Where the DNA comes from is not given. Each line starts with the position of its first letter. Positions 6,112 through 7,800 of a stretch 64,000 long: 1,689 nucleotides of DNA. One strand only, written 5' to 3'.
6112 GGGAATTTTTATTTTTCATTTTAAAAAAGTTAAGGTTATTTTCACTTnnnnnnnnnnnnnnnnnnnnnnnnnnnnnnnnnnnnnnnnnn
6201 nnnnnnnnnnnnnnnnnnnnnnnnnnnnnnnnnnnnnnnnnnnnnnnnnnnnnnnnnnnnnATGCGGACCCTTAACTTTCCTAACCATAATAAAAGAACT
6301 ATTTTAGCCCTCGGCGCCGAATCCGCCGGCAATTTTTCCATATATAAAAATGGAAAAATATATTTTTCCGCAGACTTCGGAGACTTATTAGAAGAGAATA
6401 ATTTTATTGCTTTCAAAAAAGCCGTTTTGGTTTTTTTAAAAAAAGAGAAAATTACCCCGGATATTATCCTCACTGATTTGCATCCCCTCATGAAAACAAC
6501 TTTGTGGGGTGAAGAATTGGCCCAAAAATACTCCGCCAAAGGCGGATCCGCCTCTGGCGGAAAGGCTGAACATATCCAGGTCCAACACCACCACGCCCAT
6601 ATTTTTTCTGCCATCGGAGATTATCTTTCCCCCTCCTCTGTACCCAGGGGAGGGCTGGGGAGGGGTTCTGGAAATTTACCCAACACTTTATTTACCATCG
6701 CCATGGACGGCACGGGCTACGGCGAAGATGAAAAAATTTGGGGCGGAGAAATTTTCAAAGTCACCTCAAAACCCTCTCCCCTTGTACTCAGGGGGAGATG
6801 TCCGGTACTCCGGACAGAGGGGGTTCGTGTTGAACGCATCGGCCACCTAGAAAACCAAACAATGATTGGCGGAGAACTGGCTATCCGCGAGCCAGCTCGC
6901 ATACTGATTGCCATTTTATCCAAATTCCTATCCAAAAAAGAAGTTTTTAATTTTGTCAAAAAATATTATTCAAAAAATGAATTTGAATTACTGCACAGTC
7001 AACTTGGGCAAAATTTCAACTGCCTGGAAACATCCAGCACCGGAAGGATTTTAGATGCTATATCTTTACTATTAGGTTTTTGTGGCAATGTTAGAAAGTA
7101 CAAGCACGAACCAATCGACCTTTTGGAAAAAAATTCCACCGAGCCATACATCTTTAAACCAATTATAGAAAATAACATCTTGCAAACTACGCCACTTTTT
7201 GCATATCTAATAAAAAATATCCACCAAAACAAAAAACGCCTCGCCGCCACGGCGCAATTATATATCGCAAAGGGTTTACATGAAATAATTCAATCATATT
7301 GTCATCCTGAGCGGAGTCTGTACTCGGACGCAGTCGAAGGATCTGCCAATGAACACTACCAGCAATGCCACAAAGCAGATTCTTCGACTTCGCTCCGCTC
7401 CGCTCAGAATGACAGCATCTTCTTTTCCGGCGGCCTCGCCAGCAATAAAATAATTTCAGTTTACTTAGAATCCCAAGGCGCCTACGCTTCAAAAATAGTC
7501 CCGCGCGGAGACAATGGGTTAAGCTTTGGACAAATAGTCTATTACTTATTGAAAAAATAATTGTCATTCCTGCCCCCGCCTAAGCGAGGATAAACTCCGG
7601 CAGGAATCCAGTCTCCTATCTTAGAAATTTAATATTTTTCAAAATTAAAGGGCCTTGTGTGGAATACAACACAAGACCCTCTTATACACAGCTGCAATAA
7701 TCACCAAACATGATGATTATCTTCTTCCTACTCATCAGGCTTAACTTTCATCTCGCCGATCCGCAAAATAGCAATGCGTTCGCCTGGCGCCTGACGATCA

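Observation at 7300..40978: Family of small palindromic (MITE/REP-like) elements with TGTCAT(T)CCTG... termini scattered through the window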

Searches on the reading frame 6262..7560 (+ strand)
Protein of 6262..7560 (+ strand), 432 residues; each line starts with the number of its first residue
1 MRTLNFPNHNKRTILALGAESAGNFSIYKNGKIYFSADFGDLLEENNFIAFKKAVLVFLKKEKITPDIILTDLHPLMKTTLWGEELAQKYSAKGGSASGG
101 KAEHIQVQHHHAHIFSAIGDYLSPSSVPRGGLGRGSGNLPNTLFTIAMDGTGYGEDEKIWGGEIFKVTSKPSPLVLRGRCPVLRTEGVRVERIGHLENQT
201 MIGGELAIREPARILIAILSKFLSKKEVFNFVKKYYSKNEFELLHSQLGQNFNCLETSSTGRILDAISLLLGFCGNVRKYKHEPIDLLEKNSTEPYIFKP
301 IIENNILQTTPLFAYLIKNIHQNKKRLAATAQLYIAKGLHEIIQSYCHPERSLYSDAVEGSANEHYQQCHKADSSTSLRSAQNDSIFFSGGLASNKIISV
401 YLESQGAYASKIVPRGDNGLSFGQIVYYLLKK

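Call 15: search_protein_families(library=pfam, proteins=[window:6262-7560:+])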
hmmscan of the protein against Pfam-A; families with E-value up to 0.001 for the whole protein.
window:6262-7560:+ (432 aa): 2 families
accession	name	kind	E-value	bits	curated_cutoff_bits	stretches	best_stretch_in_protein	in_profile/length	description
PF22521.2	HypF_C_2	-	7.3e-40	137.7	27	2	182-347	20-189/241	Carbamoyltransferase, Kae1-like Domain, second subdomain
PF17788.7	HypF_C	-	4.1e-20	72.7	23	1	10-119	2-98/99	HypF Kae1-like domain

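Call 16: find_homologous_proteins(query=window:6262-7560:+)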
Query window:6262-7560:+ (432 aa): 791 proteins with E <= 0.001 among 8000 candidates; the best 120 are listed.
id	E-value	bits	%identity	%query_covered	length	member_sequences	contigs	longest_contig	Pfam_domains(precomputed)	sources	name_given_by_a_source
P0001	3.8e-289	977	100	100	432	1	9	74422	PF17788.8,PF22521.3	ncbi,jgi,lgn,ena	-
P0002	3.6e-160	552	63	100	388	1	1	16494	PF17788.8,PF22521.3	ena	-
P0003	4.3e-150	519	58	100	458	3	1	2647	PF17788.8,PF22521.3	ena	-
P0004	1.9e-146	507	57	99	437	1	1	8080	PF17788.8,PF22521.3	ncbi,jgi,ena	-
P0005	1.7e-143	497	59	100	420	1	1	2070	PF17788.8,PF22521.3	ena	-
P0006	3.8e-143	496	59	99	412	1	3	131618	PF17788.8,PF22521.3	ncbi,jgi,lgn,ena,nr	ncbi:MAG TPA: hypothetical protein P5232_02940 [Candidatus Moranbacteria bacterium]|nr:hypothetical 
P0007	6.5e-141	488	57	100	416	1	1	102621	PF17788.8,PF22521.3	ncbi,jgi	ncbi:MAG: hypothetical protein WC682_04750 [Parcubacteria group bacterium]|jgi:hydrogenase maturatio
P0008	8.7e-139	481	58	100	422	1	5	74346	PF17788.8,PF22521.3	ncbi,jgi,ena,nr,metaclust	ncbi:MAG: Hydrogenase expression/formation regulatory protein [Candidatus Moranbacteria bacterium GW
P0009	9.9e-139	481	57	100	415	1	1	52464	PF17788.8,PF22521.3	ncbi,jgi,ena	ncbi:MAG: hypothetical protein WC678_01020 [Parcubacteria group bacterium]|jgi:hydrogenase maturatio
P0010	1.1e-138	481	56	99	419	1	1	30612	PF17788.8,PF22521.3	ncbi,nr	ncbi:MAG: HypF protein [Patescibacteria group bacterium]|nr:HypF protein [Patescibacteria group bact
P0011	1.2e-138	481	55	100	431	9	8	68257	PF17788.8,PF22521.3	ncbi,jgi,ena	jgi:hydrogenase maturation protein HypF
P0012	2.6e-138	480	57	100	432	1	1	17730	PF17788.8,PF22521.3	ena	-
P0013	1.0e-137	478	55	100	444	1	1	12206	PF17788.8,PF22521.3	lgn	-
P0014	2.1e-134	467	54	100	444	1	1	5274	PF17788.8,PF22521.3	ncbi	-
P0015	2.7e-134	467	55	99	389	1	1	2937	PF17788.8,PF22521.3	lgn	-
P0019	7.8e-133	462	51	100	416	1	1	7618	PF17788.8,PF22521.3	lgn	-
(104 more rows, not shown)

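Call 38: find_encoding_contigs(protein=P0001, flank=10000, max_places=4)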
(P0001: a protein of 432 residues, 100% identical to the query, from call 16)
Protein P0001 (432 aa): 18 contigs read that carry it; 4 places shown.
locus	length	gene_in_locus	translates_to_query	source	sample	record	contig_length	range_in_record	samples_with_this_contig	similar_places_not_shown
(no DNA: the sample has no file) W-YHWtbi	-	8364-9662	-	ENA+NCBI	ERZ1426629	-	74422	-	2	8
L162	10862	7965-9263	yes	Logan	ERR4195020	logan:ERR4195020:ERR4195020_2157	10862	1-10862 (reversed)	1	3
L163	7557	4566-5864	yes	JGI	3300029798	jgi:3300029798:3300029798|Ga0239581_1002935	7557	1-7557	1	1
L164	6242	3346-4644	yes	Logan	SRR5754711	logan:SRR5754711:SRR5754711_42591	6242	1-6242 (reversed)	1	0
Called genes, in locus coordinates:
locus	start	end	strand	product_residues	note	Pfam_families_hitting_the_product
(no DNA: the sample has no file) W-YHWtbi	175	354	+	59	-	-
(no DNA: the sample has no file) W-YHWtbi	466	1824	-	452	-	PF21799:MurD-like_N (faint), PF08245:Mur_ligase_M, PF02875:Mur_ligase_C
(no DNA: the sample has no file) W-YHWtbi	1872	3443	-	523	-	PF07969:Amidohydro_3, PF01979:Amidohydro_1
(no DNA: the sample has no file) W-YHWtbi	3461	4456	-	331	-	PF00044:Gp_dh_N, PF02800:Gp_dh_C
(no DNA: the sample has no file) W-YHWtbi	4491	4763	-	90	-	PF01155:HypA (weak)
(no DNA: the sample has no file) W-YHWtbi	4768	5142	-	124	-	PF06397:Desulfoferrod_N, PF01880:Desulfoferrodox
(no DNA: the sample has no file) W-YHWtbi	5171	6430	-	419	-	PF00374:NiFeSe_Hases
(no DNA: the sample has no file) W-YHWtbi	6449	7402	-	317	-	PF00413:Peptidase_M10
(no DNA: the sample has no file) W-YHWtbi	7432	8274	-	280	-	PF01058:Oxidored_q6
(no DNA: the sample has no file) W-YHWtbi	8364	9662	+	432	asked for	PF17788:HypF_C, PF22521:HypF_C_2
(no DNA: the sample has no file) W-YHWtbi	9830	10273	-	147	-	-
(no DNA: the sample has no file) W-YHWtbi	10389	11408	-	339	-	PF00586:AIRS, PF02769:AIRS_C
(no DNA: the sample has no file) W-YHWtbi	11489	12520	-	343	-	PF01924:HypD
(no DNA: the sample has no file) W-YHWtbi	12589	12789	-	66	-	PF01455:HupF_HypC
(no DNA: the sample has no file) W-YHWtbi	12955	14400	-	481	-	PF00111:Fer2 (weak), PF13510:Fer2_4, PF10588:NADH-G_4Fe-4S_3, PF12838:Fer4_7, PF13187:Fer4_9, PF13237:Fer4_10 (weak), PF00037:Fer4 (weak), PF02906:Fe_hyd_lg_C, +1 more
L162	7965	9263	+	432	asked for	PF17788:HypF_C, PF22521:HypF_C_2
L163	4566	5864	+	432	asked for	PF17788:HypF_C, PF22521:HypF_C_2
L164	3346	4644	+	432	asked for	PF17788:HypF_C, PF22521:HypF_C_2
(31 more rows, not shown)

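Call 76: find_encoding_contigs(protein=P0019, flank=3000, max_places=1)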
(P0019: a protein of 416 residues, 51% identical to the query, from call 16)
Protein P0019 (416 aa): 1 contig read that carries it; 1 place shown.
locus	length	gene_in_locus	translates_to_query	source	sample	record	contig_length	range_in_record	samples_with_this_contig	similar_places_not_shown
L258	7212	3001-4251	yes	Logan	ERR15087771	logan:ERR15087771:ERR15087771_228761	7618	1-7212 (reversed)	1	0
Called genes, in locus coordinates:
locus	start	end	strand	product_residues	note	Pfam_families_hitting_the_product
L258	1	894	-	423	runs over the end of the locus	PF00374:NiFeSe_Hases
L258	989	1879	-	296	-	PF00413:Peptidase_M10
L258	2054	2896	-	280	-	-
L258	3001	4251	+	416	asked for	PF17788:HypF_C, PF22521:HypF_C_2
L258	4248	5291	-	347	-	PF00586:AIRS, PF02769:AIRS_C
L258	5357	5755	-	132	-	PF13366:PDDEXK_3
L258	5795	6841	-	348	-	PF01924:HypD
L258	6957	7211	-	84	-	?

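Call 77: find_encoding_contigs(protein=P0004, flank=3000, max_places=1)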
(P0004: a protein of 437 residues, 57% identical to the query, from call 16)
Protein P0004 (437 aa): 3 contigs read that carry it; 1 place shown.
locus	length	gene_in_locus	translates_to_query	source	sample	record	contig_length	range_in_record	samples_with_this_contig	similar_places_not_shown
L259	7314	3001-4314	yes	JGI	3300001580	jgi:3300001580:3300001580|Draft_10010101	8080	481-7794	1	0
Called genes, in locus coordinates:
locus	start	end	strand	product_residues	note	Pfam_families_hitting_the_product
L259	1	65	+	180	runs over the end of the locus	?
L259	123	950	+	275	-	PF00571:CBS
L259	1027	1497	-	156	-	PF07963:N_methyl (faint)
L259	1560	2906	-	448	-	PF02878:PGM_PMM_I, PF02879:PGM_PMM_II, PF02880:PGM_PMM_III, PF00408:PGM_PMM_IV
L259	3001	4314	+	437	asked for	PF17788:HypF_C, PF22521:HypF_C_2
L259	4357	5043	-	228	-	-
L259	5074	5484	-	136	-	-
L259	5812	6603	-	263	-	-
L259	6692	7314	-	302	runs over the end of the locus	?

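Call 78: find_encoding_contigs(protein=P0002, flank=8000, max_places=1)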
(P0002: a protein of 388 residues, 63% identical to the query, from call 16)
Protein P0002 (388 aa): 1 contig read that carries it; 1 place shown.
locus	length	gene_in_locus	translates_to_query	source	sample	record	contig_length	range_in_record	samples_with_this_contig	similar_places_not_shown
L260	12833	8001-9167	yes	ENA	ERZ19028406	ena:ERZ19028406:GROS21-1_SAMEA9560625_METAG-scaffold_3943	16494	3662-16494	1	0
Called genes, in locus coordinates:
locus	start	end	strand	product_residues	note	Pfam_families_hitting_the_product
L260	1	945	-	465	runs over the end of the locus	PF21799:MurD-like_N, PF08245:Mur_ligase_M, PF02875:Mur_ligase_C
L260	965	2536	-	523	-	PF07969:Amidohydro_3 (weak), PF01979:Amidohydro_1, PF07969:Amidohydro_3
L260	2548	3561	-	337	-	-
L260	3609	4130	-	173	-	PF07963:N_methyl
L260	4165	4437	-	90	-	PF01155:HypA (weak)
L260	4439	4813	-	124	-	PF06397:Desulfoferrod_N, PF01880:Desulfoferrodox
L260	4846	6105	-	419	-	PF00374:NiFeSe_Hases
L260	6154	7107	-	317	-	PF00413:Peptidase_M10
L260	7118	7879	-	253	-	PF01058:Oxidored_q6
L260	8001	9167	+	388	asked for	PF17788:HypF_C, PF22521:HypF_C_2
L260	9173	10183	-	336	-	PF00586:AIRS, PF02769:AIRS_C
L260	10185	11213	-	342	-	PF01924:HypD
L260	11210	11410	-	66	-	PF01455:HupF_HypC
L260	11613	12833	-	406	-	?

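Call 79: find_encoding_contigs(protein=P0003, flank=3000, max_places=1)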
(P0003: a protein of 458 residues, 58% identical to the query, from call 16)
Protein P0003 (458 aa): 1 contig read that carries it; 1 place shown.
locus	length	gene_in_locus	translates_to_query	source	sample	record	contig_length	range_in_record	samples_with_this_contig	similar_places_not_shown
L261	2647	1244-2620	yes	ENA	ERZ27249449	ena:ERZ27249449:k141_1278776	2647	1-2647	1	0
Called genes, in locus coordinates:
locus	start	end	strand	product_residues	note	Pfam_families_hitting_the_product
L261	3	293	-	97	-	?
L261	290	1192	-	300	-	PF01058:Oxidored_q6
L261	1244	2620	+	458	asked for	PF17788:HypF_C, PF22521:HypF_C_2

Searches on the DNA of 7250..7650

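Call 52: search_rna_families(source=window, start=7250, end=7650, threshold=evalue, max_evalue=5)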
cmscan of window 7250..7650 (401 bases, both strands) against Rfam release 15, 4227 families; matches with E-value up to 5: 2.
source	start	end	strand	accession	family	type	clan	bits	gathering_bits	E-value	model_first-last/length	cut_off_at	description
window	7329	7391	-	RF00809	mir-241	Gene; miRNA;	-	14.9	63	2.1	1-74/74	no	mir-241 microRNA precursor family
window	7413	7434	+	RF02219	ZNRD1-AS1_2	Gene; lncRNA;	-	10.7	60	4.8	1-76/76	no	ZNRD1 antisense RNA 1 conserved region 2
